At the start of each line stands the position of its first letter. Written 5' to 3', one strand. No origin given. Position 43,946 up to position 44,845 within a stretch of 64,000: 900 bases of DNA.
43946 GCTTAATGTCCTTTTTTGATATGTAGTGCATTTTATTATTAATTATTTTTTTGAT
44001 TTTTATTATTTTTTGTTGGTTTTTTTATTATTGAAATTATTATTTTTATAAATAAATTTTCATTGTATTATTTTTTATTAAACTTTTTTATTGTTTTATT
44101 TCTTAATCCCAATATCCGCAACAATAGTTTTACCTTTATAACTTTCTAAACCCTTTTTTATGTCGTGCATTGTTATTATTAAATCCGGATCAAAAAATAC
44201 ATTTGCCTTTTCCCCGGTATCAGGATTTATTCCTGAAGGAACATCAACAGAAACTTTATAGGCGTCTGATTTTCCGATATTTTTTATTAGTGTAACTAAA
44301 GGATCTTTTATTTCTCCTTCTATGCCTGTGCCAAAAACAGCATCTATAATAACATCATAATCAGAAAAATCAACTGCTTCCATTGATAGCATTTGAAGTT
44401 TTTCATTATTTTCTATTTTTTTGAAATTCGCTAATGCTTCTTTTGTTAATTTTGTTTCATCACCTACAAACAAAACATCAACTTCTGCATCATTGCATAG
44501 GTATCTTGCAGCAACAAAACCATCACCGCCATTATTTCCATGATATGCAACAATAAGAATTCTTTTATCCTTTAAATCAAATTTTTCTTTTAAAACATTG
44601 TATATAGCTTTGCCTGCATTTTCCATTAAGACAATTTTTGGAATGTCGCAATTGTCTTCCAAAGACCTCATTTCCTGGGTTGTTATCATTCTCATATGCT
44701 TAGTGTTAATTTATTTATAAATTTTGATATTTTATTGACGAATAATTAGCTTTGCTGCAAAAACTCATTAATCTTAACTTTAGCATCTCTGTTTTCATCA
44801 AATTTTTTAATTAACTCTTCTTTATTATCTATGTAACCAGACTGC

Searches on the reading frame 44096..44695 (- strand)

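Call 3: search_protein_families(library=pfam, proteins=[window:44096-44695:-], max_evalue=10)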
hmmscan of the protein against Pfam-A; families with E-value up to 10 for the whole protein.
window:44096-44695:- (199 aa): 4 families
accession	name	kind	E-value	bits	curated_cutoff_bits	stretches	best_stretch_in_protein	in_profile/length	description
PF03853.21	YjeF_N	-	4.8e-41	141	24.9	1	22-182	3-169/169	YjeF-related protein N-terminus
PF04851.21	ResIII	-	0.063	13.6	22.5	1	37-101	17-83/164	Type III restriction enzyme, res subunit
PF08035.16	Op_neuropeptide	-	0.077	13.3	23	1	131-146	14-29/30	Opioids neuropeptide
PF01118.30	Semialdhyde_dh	-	0.19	12.6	26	1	58-155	11-109/121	Semialdehyde dehydrogenase, NAD binding domain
